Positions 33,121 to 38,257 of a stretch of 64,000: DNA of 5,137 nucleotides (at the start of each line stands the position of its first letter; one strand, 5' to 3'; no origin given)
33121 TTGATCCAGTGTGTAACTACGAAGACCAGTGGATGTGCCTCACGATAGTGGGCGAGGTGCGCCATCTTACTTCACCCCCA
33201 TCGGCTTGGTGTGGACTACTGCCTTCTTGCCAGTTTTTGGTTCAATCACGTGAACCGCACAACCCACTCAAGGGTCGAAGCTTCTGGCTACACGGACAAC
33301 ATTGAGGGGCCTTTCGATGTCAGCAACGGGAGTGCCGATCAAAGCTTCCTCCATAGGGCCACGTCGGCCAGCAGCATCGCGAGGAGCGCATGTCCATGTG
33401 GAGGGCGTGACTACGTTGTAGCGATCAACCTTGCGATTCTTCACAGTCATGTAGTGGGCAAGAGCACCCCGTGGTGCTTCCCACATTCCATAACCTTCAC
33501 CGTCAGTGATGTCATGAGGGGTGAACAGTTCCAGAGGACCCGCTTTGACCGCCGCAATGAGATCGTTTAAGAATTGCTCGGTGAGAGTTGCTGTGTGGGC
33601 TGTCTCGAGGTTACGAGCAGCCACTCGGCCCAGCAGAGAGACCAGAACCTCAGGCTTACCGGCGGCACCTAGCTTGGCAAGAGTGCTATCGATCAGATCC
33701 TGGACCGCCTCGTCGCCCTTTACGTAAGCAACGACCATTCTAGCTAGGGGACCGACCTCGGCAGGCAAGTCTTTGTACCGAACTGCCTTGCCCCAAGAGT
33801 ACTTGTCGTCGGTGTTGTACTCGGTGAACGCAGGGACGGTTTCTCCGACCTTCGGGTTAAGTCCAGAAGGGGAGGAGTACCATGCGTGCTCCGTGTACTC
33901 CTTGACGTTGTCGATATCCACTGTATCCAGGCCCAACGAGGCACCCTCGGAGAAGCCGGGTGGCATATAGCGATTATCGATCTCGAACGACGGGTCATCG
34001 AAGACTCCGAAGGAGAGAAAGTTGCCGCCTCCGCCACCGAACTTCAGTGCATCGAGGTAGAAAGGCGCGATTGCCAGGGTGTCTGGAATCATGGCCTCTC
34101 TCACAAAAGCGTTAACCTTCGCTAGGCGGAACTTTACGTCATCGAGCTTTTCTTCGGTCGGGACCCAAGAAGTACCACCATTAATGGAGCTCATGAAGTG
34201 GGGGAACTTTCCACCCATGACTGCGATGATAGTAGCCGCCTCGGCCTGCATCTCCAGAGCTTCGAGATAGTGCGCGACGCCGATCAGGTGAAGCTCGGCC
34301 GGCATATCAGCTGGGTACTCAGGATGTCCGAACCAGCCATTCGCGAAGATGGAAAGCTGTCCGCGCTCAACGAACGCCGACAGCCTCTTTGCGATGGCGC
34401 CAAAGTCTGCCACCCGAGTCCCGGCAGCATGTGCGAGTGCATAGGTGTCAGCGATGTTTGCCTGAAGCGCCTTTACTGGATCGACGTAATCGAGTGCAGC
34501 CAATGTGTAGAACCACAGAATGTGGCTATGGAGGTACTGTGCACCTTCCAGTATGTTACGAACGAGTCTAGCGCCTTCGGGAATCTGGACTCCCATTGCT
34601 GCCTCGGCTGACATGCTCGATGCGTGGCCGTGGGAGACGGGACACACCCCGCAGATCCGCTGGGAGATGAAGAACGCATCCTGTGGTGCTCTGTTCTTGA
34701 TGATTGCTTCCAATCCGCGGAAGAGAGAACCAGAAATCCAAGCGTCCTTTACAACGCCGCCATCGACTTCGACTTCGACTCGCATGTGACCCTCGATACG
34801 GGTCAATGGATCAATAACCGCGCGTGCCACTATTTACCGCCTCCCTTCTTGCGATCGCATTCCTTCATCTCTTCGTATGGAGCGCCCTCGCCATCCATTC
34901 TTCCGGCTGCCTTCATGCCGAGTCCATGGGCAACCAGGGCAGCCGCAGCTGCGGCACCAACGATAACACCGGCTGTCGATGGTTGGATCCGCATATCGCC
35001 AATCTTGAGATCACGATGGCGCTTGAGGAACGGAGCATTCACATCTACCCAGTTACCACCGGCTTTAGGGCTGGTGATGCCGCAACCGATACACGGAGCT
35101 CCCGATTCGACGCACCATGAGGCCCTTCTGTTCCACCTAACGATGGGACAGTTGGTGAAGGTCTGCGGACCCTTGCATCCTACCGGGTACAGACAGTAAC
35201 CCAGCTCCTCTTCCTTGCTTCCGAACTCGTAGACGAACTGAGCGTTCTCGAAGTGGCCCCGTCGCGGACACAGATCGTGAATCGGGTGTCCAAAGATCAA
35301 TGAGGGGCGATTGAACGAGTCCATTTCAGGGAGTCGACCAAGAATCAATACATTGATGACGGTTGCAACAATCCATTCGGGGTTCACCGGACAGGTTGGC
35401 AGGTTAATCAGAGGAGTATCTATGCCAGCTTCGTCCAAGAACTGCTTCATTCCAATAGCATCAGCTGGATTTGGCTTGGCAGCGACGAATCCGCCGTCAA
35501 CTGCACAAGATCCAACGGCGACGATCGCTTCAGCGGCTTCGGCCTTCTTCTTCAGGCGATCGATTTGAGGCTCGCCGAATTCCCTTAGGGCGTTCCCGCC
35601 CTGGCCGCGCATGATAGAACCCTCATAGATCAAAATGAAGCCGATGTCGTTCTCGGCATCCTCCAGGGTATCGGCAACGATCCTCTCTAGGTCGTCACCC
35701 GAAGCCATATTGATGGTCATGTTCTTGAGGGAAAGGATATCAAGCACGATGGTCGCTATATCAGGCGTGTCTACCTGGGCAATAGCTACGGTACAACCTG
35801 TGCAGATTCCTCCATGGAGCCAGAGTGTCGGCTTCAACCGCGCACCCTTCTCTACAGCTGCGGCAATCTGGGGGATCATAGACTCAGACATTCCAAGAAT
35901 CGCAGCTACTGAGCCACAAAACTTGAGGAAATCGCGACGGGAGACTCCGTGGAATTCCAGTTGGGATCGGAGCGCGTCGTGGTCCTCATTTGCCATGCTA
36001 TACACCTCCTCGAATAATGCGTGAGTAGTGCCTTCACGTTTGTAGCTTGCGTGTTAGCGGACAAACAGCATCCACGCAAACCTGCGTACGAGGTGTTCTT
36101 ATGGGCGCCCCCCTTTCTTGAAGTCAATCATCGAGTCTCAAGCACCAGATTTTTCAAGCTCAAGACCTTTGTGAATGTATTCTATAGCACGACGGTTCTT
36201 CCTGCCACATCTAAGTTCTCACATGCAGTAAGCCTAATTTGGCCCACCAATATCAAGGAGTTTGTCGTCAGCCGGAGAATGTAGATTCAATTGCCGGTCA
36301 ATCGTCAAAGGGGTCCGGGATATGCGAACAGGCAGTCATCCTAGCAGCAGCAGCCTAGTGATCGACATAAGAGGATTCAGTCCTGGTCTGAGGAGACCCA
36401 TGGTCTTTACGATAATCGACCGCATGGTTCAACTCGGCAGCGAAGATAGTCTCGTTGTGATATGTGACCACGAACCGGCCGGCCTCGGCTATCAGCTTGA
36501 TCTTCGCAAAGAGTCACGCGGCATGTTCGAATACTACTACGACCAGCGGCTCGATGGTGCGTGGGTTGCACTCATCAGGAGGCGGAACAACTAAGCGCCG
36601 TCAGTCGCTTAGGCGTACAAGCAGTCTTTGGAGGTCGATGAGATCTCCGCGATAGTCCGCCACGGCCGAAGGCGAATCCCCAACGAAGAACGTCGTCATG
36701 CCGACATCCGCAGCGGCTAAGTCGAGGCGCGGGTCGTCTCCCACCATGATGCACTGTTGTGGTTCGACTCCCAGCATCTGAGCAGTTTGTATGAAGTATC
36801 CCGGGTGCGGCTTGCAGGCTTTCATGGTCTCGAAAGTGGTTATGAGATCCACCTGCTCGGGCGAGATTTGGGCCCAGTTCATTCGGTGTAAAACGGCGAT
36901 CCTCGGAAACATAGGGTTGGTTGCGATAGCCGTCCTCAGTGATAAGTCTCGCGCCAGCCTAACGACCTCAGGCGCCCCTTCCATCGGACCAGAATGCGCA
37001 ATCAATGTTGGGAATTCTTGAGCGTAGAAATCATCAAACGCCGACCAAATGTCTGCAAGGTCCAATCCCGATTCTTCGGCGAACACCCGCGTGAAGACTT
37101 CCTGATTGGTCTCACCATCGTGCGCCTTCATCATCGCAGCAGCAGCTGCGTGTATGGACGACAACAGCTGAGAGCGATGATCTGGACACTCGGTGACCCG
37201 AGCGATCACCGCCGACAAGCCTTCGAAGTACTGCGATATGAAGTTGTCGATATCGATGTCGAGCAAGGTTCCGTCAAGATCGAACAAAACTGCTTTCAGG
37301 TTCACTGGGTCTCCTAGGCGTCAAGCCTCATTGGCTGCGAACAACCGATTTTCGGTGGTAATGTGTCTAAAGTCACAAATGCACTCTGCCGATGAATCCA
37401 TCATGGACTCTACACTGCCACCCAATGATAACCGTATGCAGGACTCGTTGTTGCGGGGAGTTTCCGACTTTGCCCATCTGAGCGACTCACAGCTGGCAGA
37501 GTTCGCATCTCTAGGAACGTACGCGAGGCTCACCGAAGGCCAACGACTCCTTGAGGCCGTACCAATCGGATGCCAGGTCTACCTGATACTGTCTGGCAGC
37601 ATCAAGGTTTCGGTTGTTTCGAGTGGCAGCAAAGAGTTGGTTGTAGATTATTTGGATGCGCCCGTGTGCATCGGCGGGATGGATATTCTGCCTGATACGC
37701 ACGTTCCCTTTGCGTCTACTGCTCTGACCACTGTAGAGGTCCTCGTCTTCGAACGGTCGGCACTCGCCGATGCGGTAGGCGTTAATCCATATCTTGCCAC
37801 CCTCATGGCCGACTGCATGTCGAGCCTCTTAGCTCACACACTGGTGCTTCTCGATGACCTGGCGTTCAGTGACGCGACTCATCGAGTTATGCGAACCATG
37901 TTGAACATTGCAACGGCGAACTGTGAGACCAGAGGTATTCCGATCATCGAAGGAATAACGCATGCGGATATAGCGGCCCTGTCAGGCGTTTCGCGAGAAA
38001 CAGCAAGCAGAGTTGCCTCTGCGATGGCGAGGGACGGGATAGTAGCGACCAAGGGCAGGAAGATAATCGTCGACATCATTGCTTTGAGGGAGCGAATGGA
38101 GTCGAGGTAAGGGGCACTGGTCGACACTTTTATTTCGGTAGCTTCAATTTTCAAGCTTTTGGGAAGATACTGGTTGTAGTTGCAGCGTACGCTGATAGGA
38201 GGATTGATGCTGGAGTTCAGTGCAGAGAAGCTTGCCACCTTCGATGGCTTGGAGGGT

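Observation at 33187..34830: In-frame TGA in the hydrogenase large subunit is very likely selenocysteine: a [NiFeSe] hydrogenase truncated by the ORF track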

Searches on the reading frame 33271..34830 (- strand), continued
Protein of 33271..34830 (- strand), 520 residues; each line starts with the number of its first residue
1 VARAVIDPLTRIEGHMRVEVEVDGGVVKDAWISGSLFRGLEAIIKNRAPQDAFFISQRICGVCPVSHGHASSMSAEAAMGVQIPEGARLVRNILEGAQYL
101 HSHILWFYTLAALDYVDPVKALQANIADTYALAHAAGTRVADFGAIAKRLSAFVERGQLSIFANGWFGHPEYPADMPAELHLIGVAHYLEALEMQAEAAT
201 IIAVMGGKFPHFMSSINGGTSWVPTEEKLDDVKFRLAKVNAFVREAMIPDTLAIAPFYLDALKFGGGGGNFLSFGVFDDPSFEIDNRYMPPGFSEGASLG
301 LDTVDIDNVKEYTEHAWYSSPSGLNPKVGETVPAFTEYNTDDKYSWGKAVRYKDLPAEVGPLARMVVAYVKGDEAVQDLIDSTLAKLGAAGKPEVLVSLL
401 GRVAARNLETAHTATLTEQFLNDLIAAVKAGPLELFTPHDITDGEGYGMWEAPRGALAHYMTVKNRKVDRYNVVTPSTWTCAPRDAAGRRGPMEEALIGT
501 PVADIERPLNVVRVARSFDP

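Call 65: list_cluster_members(proteins=[P0244, P0241, P0242, P0001, P0028, P0092, P0286])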
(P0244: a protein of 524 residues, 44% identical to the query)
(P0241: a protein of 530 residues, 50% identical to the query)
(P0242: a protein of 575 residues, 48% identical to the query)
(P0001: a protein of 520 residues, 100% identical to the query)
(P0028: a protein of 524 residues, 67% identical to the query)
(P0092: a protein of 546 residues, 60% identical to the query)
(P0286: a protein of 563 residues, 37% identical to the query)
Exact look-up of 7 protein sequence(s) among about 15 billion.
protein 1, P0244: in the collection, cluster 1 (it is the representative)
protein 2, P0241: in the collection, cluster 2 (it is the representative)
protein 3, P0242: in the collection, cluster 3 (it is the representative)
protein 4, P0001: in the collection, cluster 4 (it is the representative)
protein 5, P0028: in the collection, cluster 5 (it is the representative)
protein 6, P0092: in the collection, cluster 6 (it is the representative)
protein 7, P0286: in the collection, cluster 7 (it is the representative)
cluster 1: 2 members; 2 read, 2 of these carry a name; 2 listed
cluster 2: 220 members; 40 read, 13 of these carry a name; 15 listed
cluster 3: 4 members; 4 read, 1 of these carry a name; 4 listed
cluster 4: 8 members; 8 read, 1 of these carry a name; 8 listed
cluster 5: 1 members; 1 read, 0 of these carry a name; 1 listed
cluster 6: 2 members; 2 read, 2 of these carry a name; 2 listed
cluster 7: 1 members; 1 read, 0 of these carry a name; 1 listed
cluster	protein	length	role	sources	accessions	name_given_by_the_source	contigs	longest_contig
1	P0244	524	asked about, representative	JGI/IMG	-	Ni,Fe-hydrogenase I large subunit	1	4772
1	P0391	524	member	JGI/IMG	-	Ni,Fe-hydrogenase I large subunit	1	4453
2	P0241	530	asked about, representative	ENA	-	-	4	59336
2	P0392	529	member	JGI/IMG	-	[NiFe] hydrogenase large subunit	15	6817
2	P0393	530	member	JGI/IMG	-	[NiFe] hydrogenase large subunit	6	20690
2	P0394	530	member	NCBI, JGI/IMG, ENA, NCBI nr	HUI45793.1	MAG TPA: nickel-dependent hydrogenase large subunit [Nitrospirota bacterium] | nickel-dependent hydrogenase large subunit [Nitrospirota bacterium]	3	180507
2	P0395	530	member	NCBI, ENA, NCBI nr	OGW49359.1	MAG: hypothetical protein A2078_07850 [Nitrospirae bacterium GWC2_57_9]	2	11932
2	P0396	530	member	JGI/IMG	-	[NiFe] hydrogenase large subunit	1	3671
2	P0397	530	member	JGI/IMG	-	[NiFe] hydrogenase large subunit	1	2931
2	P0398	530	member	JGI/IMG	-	[NiFe] hydrogenase large subunit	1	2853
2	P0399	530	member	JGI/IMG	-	[NiFe] hydrogenase large subunit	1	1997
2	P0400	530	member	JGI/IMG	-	[NiFe] hydrogenase large subunit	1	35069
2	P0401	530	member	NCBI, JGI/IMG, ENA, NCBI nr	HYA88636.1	MAG TPA: nickel-dependent hydrogenase large subunit [Nitrospirota bacterium] | nickel-dependent hydrogenase large subunit [Nitrospirota bacterium]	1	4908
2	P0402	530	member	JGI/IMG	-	[NiFe] hydrogenase large subunit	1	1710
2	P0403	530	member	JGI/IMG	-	[NiFe] hydrogenase large subunit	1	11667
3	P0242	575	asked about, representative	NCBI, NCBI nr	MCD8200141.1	MAG: nickel-dependent hydrogenase large subunit [Coriobacteriaceae bacterium] | nickel-dependent hydrogenase large subunit [Coriobacteriaceae bacterium]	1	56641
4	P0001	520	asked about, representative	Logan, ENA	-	-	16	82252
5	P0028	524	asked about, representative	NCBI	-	-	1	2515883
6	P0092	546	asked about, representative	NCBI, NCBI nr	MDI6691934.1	MAG: nickel-dependent hydrogenase large subunit [Anaerosomatales bacterium] | nickel-dependent hydrogenase large subunit [Anaerosomatales bacterium]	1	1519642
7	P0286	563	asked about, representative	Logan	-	-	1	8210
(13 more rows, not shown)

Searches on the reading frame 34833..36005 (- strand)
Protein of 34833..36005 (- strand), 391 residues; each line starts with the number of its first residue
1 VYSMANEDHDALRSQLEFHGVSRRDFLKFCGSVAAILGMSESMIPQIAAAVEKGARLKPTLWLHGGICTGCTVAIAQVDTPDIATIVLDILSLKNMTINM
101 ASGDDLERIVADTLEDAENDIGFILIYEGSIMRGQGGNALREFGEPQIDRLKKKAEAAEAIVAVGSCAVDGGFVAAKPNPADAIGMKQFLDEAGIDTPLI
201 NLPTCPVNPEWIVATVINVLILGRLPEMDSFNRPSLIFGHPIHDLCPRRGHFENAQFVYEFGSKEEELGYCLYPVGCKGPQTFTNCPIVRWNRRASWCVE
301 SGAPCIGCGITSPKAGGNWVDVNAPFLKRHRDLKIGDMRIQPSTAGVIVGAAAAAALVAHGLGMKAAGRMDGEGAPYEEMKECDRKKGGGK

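Call 7: search_protein_families(library=pfam, proteins=[window:34833-36005:-])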
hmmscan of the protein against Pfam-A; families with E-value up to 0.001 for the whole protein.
window:34833-36005:- (391 aa): 2 families
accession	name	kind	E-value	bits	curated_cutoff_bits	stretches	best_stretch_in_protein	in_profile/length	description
PF14720.11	NiFe_hyd_SSU_C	-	9.4e-26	90.4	27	1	238-308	1-67/80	NiFe/NiFeSe hydrogenase small subunit C-terminal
PF01058.29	Oxidored_q6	-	9.8e-23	80.7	27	1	68-218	1-127/128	NADH ubiquinone oxidoreductase, 20 Kd subunit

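Call 22: search_solved_structures(query=window:34833-36005:-, show_alignments=1, max_evalue=1e-10)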
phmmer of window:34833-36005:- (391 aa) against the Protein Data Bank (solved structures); distinct sequences matched with E-value up to 1e-10: 43.
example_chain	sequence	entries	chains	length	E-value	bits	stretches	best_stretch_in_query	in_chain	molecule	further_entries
1h2a_S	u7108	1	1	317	2.6e-67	230.5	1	12-309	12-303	HYDROGENASE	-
1yrq_A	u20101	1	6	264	6.4e-57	196.2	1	60-309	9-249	Periplasmic [NiFe] hydrogenase small subunit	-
4upe_A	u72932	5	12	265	2.2e-56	194.5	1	58-309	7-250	NIFE-HYDROGENASE SMALL SUBUNIT | HYDROGENASE (NIFE) SMALL SUBUNIT HYDA | PERIPLASMIC [NIFE] HYDROGENASE SMALL SUBUNIT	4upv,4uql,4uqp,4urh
1yqw_A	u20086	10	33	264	2.4e-56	194.4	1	60-309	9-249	Periplasmic [NiFe] hydrogenase small subunit | HYDROGENASE (NIFE) SMALL SUBUNIT HYDA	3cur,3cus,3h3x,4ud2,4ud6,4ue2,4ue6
1frf_S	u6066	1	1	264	3.1e-56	194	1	60-309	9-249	[NI-FE] HYDROGENASE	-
4ucw_A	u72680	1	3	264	1.2e-55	192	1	60-309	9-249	HYDROGENASE (NIFE) SMALL SUBUNIT HYDA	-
4ucq_A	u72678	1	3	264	1.6e-55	191.6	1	60-309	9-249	HYDROGENASE (NIFE) SMALL SUBUNIT HYDA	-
4ucx_A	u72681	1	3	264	2.5e-55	191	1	60-309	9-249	HYDROGENASE (NIFE) SMALL SUBUNIT HYDA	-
1h2r_S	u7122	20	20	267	2.8e-55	190.8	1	54-309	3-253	PROTEIN (PERIPLASMIC [NIFE] HYDROGENASE SMALL SUBUNIT) | Periplasmic [NiFe] hydrogenase small subunit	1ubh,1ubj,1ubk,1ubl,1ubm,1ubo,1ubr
8w6x_S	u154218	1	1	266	3e-55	190.7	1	54-309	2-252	Periplasmic [NiFe] hydrogenase small subunit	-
4u9h_S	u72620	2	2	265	3.9e-55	190.3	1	56-309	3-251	Periplasmic [NiFe] hydrogenase small subunit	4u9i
1yq9_A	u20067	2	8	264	6.8e-55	189.6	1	58-309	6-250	Periplasmic [NiFe] hydrogenase small subunit | PERIPLASMIC HYDROGENASE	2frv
1frv_A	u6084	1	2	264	6.4e-54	186.3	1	58-309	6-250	HYDROGENASE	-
1e3d_A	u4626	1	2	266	1.3e-53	185.4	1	60-309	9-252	[NiFe] hydrogenase small subunit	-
5xvb_S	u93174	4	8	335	2.4e-53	184.4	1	55-309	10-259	[NiFe]-hydrogenase 2 small subunit | Hydrogenase-2 small chain | NiFe hydrogenase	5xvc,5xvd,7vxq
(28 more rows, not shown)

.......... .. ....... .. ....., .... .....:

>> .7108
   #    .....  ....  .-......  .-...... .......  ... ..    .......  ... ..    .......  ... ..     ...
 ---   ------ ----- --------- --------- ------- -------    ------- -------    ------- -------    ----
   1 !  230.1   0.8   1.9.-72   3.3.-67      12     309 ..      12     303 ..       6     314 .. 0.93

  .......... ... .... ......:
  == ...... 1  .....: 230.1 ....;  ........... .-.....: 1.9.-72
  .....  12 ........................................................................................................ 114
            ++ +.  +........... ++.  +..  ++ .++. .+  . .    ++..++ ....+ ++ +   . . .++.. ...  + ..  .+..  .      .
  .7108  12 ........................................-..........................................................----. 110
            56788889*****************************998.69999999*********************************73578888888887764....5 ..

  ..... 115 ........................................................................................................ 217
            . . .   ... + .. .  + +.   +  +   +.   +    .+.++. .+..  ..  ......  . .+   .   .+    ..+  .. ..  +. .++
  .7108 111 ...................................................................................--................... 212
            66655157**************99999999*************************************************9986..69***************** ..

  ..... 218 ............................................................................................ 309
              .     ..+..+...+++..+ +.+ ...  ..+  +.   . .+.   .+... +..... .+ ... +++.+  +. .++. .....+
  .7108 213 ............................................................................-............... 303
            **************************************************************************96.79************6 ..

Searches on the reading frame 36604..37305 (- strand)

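Call 7: search_protein_families(library=pfam, proteins=[window:36604-37305:-])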
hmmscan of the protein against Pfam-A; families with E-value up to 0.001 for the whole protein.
window:36604-37305:- (234 aa): 4 families
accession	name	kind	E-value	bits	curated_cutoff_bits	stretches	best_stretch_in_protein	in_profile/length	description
PF00702.32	Hydrolase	-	4e-20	73.4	26.4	1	4-199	2-187/191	haloacid dehalogenase-like hydrolase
PF13419.12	HAD_2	-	3.5e-12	47.3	23.8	1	6-207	1-177/178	Haloacid dehalogenase-like hydrolase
PF13242.12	Hydrolase_like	-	4.1e-08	33.4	22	1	165-210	4-50/75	HAD-hyrolase-like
PF12710.13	HAD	-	0.00014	22.8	27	1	6-131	1-110/189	haloacid dehalogenase-like hydrolase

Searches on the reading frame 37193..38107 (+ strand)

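Call 7: search_protein_families(library=pfam, proteins=[window:37193-38107:+])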
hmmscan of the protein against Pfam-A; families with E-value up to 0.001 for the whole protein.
window:37193-38107:+ (305 aa): 3 families
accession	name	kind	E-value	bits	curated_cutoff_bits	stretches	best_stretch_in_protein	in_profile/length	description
PF13545.12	HTH_Crp_2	-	2e-12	47.3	27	1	231-300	2-69/70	Crp-like helix-turn-helix domain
PF00027.35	cNMP_binding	-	6.3e-08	32.9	27.5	1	114-194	5-85/89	Cyclic nucleotide-binding domain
PF22168.2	DIP2311-like_C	-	0.00092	19.9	27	0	255-288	20-53/63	Transcriptional regulator DIP2311-like, C-terminal domain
